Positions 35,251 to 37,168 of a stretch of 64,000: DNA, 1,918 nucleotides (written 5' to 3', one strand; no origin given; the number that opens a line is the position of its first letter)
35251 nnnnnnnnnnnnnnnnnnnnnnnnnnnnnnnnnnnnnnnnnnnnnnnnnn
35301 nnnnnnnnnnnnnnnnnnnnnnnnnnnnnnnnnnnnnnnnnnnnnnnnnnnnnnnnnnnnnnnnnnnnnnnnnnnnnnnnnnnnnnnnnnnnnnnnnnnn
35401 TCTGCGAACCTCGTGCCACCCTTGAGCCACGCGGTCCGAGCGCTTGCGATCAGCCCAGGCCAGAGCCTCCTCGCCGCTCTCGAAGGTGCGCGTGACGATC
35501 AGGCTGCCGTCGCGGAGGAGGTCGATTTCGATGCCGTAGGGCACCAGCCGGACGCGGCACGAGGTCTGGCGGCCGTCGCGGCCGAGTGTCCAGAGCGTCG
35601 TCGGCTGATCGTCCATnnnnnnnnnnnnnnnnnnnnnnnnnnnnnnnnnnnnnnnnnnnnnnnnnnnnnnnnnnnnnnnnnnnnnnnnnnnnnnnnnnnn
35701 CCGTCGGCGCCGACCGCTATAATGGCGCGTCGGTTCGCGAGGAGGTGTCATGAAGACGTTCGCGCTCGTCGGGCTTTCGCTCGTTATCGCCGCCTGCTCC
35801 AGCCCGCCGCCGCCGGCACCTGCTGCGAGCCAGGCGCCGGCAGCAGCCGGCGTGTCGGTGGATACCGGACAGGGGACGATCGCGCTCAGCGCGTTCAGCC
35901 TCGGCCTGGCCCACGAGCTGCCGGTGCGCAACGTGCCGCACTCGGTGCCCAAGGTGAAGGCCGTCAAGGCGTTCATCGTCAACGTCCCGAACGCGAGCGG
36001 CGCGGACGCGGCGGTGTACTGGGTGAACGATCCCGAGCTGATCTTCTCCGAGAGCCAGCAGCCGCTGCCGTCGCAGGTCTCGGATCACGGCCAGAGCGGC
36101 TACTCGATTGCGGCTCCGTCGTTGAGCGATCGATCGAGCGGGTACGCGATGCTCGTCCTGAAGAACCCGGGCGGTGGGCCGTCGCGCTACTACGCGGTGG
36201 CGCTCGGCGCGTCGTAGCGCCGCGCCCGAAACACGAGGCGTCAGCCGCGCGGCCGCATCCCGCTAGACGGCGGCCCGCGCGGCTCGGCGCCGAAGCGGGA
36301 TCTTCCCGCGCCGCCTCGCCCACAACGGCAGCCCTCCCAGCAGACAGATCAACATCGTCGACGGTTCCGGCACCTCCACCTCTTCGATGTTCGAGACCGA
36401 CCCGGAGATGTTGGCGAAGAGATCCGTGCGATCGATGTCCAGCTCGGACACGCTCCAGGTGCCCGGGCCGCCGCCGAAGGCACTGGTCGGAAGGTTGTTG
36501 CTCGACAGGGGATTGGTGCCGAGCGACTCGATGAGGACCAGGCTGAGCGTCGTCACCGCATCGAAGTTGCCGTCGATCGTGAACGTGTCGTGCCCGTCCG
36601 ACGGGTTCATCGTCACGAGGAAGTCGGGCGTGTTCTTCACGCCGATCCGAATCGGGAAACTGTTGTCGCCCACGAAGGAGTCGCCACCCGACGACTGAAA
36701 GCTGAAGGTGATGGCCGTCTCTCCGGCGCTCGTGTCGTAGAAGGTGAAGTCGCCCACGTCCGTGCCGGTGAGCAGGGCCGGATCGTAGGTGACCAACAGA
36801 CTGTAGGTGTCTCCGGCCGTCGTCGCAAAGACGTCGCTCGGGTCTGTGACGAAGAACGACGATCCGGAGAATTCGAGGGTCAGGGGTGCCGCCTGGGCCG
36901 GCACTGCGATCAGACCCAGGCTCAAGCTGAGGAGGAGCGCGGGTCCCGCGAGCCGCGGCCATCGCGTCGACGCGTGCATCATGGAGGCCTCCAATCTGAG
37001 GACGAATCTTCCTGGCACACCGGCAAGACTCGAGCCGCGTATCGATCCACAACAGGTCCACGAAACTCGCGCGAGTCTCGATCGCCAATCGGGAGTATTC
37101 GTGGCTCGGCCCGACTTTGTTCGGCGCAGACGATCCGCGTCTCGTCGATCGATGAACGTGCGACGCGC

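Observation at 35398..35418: Near-consensus sigma-54 promoter embedded in the 3' end of a gene, driving a hypothetical membrane protein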

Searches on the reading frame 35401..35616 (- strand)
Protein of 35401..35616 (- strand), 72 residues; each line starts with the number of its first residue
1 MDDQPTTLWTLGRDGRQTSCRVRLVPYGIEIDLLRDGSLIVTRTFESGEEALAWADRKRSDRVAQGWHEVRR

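Call 12: find_encoding_contigs(protein=window:35401-35616:-, flank=10000, max_places=10)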
Protein seq(72 aa) (72 aa): no gene with exactly this product is on record in the collection.

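Call 14: search_protein_families(library=pfam, proteins=[window:35401-35616:-], max_evalue=0.01)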
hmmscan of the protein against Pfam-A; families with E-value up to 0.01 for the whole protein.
seq(72 aa): 0 families

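Call 16: find_homologous_proteins(query=window:35401-35616:-, max_evalue=0.01)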
Query seq(72 aa) (72 aa): 82 proteins with E <= 0.01 among 82 candidates.
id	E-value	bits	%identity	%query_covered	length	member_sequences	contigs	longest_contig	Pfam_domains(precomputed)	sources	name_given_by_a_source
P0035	9.8e-42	157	100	100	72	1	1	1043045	-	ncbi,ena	-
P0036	3.9e-35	136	82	99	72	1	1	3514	-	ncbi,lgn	ncbi:MAG: hypothetical protein ACM3SQ_08230 [Betaproteobacteria bacterium]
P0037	1.0e-32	129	81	97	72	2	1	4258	-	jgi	jgi:hypothetical protein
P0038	1.3e-29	119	78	94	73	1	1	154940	-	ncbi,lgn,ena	-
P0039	2.4e-29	118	78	94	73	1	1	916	-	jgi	jgi:hypothetical protein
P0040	2.4e-29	118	76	94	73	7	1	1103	-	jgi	jgi:hypothetical protein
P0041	2.0e-28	115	74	94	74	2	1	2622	-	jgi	jgi:hypothetical protein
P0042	2.3e-28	115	74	94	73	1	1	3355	-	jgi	jgi:hypothetical protein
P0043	4.0e-28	114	74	94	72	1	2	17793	-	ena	-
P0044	4.0e-28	114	72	96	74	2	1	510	-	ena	-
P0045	1.2e-27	113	73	93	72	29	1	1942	-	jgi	jgi:hypothetical protein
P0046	1.9e-27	112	75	94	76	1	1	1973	-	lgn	-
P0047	2.0e-27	112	75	93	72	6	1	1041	-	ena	-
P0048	2.9e-27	111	75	94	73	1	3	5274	-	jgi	jgi:hypothetical protein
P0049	1.0e-26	110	70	96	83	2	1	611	-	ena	-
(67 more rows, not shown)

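Call 49: search_protein_families(library=ncbifam, proteins=[P0035], max_evalue=0.01)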
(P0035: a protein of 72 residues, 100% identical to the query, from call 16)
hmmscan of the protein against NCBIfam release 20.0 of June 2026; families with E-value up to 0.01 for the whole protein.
P0035 (72 aa): 0 families

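Call 66: find_encoding_contigs(protein=P0036, flank=3000, max_places=2)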
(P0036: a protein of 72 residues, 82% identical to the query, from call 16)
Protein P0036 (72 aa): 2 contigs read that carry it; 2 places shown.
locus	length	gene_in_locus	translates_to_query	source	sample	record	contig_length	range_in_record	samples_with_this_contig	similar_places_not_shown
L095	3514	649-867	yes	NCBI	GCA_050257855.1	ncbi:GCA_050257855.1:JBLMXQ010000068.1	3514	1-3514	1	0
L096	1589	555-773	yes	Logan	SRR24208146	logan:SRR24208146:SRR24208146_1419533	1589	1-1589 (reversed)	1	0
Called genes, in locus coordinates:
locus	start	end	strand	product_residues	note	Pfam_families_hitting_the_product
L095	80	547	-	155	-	-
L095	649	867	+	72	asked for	-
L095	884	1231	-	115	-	-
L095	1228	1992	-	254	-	PF00378:ECH_1, PF16113:ECH_2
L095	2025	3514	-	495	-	?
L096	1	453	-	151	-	?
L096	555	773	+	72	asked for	-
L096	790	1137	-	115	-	-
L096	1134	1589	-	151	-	?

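Call 67: find_encoding_contigs(protein=P0037, flank=3000, max_places=2)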
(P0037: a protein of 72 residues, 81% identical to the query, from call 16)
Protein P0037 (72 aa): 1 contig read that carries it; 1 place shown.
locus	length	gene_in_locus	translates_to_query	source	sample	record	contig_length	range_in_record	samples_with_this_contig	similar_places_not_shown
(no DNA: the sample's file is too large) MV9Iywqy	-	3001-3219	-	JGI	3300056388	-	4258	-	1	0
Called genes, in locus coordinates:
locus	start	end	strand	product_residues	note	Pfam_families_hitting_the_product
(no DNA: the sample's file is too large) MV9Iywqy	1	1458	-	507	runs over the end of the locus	PF00282:Pyridoxal_deC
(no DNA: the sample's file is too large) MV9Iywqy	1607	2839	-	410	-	PF08240:ADH_N, PF00107:ADH_zinc_N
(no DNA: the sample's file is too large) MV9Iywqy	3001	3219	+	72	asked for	-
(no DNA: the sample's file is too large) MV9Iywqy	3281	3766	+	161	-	-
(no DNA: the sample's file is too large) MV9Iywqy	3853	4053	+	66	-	-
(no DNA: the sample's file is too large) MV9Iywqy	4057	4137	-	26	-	?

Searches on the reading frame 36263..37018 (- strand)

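Call 14: search_protein_families(library=pfam, proteins=[window:36263-37018:-], max_evalue=0.01)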
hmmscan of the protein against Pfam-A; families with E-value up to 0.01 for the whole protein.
window:36263-37018:- (251 aa): 0 families

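Call 49: search_protein_families(library=ncbifam, proteins=[window:36263-37018:-], max_evalue=0.01)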
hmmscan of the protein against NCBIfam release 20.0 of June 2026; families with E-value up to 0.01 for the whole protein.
window:36263-37018:- (251 aa): 3 families
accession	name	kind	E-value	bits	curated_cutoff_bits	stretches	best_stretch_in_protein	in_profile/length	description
NF038120.1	PEP_CTERM_QFxxD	subfamily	0.0019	18.1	80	1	209-237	186-214/215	NF038120 family PEP-CTERM protein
NF038129.1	PEP_NF038129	equivalog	0.0061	16.4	65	1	205-237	160-194/194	NF038129 family PEP-CTERM protein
NF038125.1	PEP_CTERM_THxN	subfamily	0.0077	15.8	85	0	201-237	210-244/246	THxN family PEP-CTERM protein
